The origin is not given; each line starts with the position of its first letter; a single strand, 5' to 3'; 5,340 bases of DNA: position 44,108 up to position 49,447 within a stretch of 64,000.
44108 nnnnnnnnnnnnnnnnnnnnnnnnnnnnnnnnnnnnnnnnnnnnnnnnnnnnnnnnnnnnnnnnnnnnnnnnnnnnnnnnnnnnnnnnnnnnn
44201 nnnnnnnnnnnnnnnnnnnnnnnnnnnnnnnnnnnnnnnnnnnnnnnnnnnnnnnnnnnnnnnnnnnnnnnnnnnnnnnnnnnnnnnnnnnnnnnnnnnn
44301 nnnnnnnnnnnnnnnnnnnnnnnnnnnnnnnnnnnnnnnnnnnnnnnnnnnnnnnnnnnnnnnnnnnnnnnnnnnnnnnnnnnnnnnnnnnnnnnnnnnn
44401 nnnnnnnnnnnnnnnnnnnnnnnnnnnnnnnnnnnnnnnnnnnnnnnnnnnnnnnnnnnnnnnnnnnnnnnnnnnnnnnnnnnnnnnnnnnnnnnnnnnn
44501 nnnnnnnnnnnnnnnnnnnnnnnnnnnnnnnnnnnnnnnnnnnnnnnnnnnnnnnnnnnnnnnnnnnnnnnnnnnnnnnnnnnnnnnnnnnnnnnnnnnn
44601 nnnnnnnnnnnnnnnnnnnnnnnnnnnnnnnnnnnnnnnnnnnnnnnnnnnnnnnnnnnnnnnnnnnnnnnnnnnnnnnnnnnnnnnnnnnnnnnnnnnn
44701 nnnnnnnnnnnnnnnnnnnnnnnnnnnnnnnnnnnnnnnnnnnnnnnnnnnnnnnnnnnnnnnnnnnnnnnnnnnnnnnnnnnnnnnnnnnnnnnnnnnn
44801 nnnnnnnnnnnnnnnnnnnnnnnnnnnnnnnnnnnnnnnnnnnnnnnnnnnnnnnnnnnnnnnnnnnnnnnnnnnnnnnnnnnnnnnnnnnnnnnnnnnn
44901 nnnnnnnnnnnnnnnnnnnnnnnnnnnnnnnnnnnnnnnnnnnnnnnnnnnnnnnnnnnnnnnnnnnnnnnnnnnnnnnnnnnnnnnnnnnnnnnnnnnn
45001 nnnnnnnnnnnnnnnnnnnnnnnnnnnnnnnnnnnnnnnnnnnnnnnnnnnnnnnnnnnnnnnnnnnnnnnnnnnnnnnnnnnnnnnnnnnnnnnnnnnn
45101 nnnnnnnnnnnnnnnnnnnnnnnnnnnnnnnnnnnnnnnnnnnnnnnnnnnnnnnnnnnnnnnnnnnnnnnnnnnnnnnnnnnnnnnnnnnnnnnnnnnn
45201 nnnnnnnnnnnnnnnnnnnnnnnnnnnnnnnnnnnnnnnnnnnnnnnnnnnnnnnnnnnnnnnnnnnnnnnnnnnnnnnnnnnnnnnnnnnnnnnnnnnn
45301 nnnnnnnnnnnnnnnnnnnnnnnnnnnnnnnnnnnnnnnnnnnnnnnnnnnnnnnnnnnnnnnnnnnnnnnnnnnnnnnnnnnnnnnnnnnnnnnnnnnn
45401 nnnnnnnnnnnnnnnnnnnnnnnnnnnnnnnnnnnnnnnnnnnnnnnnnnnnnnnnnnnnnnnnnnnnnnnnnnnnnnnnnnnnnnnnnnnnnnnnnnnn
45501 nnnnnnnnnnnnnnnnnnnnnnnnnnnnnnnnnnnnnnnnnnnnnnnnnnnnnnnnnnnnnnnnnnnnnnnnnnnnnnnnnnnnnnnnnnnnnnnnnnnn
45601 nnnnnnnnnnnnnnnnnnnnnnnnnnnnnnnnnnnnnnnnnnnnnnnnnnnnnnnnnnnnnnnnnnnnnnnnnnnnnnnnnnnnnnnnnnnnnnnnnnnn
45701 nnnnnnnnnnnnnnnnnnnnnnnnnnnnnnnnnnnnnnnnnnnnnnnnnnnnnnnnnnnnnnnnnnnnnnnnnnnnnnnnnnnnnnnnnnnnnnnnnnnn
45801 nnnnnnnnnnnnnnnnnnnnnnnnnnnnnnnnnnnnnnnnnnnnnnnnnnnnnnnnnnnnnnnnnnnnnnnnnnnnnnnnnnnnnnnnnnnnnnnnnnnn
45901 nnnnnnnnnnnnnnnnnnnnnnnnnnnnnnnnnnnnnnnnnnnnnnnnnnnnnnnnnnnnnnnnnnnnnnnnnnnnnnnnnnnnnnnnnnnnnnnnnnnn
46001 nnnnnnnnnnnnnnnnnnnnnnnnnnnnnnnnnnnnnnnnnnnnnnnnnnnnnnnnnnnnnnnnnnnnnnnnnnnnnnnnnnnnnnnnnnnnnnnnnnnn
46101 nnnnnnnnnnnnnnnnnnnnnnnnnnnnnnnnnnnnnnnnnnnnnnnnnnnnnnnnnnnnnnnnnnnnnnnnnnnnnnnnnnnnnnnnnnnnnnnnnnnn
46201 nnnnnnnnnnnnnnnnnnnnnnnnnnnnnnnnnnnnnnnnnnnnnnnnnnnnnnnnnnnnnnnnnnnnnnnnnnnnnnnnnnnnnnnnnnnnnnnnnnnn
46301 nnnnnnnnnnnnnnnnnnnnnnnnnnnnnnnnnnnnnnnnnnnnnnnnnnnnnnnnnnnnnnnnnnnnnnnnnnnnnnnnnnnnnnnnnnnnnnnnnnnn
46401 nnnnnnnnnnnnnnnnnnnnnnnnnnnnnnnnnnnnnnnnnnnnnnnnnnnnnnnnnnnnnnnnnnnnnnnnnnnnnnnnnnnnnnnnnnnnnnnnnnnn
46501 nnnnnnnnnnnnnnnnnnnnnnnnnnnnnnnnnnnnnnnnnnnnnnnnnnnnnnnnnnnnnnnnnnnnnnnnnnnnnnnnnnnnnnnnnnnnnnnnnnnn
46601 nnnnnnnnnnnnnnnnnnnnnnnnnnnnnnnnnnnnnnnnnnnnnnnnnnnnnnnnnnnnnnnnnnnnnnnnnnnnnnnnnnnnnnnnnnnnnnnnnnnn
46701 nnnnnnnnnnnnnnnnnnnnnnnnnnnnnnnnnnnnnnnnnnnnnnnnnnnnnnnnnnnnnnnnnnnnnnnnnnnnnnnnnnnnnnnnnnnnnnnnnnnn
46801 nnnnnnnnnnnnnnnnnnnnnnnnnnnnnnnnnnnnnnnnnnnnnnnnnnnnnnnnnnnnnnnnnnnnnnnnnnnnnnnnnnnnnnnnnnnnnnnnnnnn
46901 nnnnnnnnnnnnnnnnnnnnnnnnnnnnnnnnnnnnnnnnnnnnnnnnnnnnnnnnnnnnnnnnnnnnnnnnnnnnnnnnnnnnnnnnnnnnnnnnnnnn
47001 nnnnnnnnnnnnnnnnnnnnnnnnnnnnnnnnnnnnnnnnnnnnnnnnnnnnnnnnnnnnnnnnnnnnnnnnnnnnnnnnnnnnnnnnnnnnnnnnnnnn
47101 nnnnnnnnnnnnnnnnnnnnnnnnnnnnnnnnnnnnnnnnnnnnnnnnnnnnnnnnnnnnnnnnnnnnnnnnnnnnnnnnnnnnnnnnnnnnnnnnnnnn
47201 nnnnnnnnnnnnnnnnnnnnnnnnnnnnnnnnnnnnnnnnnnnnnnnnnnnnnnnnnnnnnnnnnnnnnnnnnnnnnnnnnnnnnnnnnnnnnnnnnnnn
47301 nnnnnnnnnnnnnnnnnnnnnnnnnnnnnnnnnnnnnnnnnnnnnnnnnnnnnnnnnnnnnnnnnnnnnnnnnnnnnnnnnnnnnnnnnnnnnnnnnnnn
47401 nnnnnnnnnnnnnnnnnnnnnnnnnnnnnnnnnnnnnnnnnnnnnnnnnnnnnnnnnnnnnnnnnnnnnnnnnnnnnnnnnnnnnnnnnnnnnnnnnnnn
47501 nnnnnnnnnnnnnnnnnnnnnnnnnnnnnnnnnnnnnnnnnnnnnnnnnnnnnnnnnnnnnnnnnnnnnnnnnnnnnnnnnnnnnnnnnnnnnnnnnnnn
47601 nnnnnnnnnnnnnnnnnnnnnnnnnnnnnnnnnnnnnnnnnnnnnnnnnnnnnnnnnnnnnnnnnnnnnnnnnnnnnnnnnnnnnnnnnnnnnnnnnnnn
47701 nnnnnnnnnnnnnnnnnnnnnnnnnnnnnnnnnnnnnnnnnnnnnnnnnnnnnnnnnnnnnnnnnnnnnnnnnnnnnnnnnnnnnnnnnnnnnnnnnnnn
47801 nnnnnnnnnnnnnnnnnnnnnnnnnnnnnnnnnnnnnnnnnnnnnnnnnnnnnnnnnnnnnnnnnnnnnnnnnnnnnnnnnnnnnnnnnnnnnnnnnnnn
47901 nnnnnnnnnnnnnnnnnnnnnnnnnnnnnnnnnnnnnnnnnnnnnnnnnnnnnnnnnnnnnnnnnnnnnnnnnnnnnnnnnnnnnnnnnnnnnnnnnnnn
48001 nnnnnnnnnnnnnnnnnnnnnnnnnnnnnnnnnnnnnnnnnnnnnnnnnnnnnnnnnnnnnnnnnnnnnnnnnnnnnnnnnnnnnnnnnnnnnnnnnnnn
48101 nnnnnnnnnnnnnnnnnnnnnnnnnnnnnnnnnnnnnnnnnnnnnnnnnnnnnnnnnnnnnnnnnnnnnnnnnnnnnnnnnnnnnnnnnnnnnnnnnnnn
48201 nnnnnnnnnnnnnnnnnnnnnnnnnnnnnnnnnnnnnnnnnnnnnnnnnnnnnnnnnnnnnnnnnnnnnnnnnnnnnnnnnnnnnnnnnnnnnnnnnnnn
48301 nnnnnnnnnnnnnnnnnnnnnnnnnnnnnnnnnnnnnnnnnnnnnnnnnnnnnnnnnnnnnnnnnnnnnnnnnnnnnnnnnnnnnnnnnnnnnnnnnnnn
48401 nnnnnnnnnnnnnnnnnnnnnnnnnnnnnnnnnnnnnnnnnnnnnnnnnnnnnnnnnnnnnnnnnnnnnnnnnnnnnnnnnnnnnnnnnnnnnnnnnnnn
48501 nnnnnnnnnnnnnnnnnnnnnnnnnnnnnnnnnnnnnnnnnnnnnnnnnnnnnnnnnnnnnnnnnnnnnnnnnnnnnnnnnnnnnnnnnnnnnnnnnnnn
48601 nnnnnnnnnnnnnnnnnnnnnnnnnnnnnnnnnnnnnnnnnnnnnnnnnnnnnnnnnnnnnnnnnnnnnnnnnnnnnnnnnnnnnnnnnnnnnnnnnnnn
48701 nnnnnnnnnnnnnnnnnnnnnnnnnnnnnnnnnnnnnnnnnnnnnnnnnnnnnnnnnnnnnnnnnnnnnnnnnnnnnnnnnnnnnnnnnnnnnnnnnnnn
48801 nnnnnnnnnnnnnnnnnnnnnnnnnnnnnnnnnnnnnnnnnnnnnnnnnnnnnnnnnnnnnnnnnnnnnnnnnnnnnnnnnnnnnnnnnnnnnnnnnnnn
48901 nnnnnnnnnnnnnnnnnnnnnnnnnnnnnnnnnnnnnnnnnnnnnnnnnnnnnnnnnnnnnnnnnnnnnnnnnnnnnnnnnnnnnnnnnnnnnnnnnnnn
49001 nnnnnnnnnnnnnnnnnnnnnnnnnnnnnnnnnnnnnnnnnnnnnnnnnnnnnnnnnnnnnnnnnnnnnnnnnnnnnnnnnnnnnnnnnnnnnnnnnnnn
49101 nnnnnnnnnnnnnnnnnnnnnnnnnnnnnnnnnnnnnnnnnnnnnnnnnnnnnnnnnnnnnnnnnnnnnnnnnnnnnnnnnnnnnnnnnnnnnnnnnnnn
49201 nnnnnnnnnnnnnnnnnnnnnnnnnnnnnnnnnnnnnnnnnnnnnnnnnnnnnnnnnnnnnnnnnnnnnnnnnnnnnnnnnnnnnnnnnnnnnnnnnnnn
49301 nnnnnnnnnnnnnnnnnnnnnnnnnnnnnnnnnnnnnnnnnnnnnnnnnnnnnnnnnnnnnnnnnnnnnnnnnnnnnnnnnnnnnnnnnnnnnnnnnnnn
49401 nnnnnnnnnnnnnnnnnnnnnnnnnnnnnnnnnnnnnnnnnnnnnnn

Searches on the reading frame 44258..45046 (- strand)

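Call 72: search_protein_families(library=pfam, proteins=[window:44258-45046:-], max_evalue=0.000001)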
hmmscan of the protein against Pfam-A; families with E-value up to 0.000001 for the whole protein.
window:44258-45046:- (262 aa): 1 family
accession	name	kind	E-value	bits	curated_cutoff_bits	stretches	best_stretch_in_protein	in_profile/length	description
PF01791.15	DeoC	-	1.4e-24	87.5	23.8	1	21-230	2-229/229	DeoC/LacD family aldolase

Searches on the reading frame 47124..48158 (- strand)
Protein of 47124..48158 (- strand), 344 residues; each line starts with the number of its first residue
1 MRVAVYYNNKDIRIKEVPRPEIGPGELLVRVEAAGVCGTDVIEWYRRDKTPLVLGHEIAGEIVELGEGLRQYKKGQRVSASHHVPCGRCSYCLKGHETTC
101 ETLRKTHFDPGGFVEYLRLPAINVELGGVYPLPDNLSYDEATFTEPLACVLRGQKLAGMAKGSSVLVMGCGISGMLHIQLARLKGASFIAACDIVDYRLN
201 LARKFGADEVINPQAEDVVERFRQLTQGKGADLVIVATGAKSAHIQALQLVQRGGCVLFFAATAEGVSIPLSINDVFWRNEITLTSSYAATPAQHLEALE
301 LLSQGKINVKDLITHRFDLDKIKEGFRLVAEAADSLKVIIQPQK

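Call 72: search_protein_families(library=pfam, proteins=[window:47124-48158:-], max_evalue=0.000001)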
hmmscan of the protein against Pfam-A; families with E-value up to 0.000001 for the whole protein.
window:47124-48158:- (344 aa): 4 families
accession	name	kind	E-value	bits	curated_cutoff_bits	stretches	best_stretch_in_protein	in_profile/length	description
PF08240.17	ADH_N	-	3.6e-26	91.9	23.5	1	23-123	1-98/104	Alcohol dehydrogenase GroES-like domain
PF00107.32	ADH_zinc_N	-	1e-24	87.4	31.8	1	174-303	3-128/129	Zinc-binding dehydrogenase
PF16912.11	Glu_dehyd_C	-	9.8e-09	35.4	34.9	1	160-340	29-209/211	Glucose dehydrogenase C-terminus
PF13602.12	ADH_zinc_N_2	-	7.3e-08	33.9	27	1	205-334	1-128/134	Zinc-binding dehydrogenase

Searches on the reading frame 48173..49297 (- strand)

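Call 72: search_protein_families(library=pfam, proteins=[window:48173-49297:-], max_evalue=0.000001)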
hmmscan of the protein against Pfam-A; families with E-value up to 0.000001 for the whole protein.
window:48173-49297:- (374 aa): 5 families
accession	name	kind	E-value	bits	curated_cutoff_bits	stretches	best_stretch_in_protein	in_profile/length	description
PF00578.27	AhpC-TSA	-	6e-25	88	26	1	237-352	3-123/124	AhpC/TSA family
PF08534.16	Redoxin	-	1.2e-20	74.3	26.6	1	237-362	4-140/148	Redoxin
PF02683.22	DsbD_TM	-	7.8e-18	65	27.1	1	5-224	3-215/219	Cytochrome C biogenesis protein transmembrane domain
PF13905.12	Thioredoxin_8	-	1.8e-10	41.4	27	1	259-350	1-94/94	Thioredoxin-like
PF13386.12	DsbD_2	-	2e-07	31.6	24.9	1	13-221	5-198/199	Cytochrome C biogenesis protein transmembrane region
